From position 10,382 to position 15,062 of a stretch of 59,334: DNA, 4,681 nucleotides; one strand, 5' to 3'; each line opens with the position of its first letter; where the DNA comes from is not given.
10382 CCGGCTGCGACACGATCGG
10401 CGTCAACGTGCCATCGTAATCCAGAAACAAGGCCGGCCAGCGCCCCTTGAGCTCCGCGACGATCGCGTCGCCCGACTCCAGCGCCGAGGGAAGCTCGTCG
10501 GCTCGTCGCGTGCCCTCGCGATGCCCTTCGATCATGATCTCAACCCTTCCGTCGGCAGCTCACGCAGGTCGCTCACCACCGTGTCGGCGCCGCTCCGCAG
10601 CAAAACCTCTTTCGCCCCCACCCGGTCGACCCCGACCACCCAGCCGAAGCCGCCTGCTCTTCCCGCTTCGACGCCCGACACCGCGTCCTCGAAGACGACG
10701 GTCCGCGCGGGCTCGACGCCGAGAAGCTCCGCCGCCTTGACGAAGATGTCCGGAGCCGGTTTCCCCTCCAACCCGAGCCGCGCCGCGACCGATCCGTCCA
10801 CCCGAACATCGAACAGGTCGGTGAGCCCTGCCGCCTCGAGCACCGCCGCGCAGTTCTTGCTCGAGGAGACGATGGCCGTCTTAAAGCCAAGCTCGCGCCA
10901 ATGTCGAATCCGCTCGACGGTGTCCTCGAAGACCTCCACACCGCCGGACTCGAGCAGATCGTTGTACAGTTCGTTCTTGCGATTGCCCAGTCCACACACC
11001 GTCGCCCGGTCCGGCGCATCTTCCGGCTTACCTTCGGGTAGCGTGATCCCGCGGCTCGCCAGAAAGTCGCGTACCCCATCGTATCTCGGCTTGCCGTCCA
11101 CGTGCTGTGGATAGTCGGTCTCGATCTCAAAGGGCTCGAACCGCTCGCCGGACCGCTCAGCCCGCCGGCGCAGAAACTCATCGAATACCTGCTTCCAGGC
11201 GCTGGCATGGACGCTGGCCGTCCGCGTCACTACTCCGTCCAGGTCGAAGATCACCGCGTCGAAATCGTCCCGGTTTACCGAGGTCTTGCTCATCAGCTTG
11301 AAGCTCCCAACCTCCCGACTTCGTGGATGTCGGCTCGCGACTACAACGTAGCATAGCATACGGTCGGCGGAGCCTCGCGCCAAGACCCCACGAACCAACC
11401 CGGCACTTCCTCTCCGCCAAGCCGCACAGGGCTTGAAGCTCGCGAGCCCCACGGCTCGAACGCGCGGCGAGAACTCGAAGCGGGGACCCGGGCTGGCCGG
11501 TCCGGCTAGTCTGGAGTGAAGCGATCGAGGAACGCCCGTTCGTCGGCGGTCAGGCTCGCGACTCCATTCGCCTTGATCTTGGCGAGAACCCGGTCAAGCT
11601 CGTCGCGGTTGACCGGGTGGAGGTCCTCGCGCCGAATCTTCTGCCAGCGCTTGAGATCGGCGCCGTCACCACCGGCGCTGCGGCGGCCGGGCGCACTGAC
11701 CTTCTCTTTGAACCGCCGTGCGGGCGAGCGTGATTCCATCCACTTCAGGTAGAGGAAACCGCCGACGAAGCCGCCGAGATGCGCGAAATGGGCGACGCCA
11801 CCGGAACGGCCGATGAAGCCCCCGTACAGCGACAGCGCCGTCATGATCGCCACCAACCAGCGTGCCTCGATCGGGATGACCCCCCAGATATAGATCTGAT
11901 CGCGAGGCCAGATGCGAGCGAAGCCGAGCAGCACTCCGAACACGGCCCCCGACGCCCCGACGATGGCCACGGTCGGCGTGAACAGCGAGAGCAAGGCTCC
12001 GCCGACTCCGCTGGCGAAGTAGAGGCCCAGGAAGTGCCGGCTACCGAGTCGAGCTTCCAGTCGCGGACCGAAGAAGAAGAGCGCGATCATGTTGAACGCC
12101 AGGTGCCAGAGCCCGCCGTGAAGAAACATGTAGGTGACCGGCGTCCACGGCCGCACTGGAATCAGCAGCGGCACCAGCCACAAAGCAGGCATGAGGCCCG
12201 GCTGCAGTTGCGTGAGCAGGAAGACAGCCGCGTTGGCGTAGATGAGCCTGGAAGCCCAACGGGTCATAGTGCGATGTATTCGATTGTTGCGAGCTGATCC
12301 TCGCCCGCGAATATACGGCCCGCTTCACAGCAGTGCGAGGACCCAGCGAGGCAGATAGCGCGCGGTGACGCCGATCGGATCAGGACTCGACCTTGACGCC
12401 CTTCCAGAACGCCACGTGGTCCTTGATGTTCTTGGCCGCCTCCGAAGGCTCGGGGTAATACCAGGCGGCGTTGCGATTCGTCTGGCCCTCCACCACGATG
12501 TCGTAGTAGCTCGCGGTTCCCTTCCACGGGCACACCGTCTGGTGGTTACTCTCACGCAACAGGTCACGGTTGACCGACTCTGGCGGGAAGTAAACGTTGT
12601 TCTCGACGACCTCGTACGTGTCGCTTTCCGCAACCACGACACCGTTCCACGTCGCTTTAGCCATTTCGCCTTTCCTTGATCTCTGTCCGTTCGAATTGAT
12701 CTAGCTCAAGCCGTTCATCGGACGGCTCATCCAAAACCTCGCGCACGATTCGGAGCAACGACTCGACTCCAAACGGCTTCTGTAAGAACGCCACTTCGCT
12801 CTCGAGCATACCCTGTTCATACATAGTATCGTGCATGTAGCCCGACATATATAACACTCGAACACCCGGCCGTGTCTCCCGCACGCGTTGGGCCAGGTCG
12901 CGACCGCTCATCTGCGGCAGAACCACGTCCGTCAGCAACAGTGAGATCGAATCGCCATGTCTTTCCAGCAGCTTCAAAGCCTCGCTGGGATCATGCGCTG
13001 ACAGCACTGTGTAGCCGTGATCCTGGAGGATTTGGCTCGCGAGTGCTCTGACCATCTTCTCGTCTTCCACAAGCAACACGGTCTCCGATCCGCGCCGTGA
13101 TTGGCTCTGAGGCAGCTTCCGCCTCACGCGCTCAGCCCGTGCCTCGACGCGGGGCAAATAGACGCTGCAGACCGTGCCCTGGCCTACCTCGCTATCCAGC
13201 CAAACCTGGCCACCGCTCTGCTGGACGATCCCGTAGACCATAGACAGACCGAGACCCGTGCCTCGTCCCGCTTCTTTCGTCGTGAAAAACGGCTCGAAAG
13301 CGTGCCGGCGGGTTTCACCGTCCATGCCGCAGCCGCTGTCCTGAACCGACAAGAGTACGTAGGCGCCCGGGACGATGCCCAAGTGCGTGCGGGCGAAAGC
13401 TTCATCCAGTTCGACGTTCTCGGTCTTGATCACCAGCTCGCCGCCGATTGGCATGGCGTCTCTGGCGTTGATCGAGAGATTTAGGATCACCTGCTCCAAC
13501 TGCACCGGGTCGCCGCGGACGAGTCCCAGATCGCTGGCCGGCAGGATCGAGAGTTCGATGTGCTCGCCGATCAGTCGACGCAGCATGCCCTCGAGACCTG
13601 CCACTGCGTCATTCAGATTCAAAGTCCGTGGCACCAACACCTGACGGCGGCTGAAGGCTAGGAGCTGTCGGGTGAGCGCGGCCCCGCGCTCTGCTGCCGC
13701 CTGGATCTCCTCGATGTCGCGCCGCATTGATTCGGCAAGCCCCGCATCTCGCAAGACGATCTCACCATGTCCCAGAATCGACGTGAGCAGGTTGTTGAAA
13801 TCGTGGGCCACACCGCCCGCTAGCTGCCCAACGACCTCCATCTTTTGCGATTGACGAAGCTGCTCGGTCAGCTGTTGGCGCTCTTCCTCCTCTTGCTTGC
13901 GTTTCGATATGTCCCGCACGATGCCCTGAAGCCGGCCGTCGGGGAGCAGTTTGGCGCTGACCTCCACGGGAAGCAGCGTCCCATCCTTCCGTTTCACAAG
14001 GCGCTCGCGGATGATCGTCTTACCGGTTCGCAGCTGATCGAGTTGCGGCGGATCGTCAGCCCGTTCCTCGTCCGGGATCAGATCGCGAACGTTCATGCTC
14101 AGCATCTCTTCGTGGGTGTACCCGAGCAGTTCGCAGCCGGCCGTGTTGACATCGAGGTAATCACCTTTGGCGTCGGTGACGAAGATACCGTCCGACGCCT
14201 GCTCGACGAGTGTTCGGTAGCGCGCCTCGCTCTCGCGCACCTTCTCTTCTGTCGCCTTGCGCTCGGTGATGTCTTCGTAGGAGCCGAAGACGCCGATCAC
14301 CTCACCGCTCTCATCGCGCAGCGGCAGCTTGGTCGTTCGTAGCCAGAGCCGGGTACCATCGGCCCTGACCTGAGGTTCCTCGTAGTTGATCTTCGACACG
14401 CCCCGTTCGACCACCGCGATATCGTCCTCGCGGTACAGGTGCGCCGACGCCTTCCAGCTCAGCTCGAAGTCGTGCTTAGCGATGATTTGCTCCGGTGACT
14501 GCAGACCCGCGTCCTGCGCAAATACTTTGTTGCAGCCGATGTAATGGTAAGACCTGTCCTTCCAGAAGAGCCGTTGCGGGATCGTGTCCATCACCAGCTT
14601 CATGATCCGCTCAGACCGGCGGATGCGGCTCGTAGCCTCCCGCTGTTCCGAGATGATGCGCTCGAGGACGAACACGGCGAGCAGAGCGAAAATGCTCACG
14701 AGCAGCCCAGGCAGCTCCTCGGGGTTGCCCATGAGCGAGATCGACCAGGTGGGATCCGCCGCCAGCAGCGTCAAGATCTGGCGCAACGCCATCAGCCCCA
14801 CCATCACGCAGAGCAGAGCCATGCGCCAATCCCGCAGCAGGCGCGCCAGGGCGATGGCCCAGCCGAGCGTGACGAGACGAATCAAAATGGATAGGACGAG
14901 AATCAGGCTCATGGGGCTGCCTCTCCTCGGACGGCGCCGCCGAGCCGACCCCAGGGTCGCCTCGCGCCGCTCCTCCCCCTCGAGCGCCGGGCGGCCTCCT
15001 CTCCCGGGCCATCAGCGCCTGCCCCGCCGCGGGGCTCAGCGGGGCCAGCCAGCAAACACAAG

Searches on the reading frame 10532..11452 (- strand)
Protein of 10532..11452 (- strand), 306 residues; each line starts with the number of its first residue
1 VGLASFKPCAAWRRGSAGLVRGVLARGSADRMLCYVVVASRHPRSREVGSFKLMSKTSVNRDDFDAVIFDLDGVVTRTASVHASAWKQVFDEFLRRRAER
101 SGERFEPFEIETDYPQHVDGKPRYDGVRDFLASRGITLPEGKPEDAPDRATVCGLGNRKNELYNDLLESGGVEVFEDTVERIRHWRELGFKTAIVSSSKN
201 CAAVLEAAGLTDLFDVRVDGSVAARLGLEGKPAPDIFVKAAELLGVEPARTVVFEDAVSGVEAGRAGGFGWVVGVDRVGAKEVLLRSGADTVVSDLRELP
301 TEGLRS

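Call 59: search_protein_families(library=pfam, proteins=[window:10532-11452:-], max_evalue=0.00001)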
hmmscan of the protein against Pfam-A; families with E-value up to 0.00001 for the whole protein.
window:10532-11452:- (306 aa): 2 families
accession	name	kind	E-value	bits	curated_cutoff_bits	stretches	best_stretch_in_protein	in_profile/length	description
PF00702.32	Hydrolase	-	1.3e-28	101.1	26.4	1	65-268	2-191/191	haloacid dehalogenase-like hydrolase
PF13419.12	HAD_2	-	1.4e-14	55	23.8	1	67-268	1-172/178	Haloacid dehalogenase-like hydrolase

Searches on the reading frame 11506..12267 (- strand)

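Call 59: search_protein_families(library=pfam, proteins=[window:11506-12267:-], max_evalue=0.00001)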
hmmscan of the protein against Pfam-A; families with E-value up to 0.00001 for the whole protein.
window:11506-12267:- (253 aa): 2 families
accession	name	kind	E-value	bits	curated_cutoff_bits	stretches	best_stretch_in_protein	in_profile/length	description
PF01694.28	Rhomboid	-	3.2e-32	112.1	22.6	1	40-174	4-137/143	Rhomboid domain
PF20216.3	DUF6576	-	1e-06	29.2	27.3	1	221-250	15-44/47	Family of unknown function (DUF6576)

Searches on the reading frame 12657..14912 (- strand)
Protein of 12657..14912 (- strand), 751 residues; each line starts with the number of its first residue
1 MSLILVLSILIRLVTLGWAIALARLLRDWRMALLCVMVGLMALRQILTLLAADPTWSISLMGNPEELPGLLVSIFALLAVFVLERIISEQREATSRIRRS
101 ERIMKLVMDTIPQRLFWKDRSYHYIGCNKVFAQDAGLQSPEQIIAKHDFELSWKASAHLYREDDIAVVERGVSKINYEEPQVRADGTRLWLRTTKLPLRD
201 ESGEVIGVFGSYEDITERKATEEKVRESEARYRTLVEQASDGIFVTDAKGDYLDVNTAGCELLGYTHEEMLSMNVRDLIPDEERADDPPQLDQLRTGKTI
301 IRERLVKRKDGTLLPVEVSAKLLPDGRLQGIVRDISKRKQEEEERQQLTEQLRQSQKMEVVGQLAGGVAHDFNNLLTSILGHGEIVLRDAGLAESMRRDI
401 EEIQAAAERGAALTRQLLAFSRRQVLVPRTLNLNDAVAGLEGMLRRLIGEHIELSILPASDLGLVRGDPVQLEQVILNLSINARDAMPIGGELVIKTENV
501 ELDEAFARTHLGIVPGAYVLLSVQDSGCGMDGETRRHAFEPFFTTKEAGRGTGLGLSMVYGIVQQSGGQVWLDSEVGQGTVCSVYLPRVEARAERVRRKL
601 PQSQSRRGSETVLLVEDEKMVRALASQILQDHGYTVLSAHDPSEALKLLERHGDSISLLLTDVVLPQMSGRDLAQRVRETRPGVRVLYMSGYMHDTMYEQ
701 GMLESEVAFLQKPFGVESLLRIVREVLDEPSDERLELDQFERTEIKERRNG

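Call 59: search_protein_families(library=pfam, proteins=[window:12657-14912:-], max_evalue=0.00001)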
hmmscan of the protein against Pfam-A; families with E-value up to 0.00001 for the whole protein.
window:12657-14912:- (751 aa): 8 families
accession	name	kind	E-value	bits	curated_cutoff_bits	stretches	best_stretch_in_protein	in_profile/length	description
PF08448.16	PAS_4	-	1.5e-27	96.4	23.1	2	109-219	2-109/110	PAS fold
PF13426.13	PAS_9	-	1.3e-22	80.4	27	2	240-336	1-102/103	PAS domain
PF02518.31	HATPase_c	-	1.6e-21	77.2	26.4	1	467-588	1-109/111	Histidine kinase-, DNA gyrase B-, and HSP90-like ATPase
PF00989.32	PAS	-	1.4e-20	73.8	22.6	1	231-335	2-113/113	PAS fold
PF00072.30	Response_reg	-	2.3e-19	70.1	30.2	1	612-723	1-110/111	Response regulator receiver domain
PF13188.13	PAS_8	-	6.4e-11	42.2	21.8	1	230-282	1-50/65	PAS domain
PF00512.31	HisKA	-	2.7e-09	37.4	26.9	1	362-424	3-64/66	His Kinase A (phospho-acceptor) domain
PF08447.18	PAS_3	-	8.6e-09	36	25.6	0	253-327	2-81/89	PAS fold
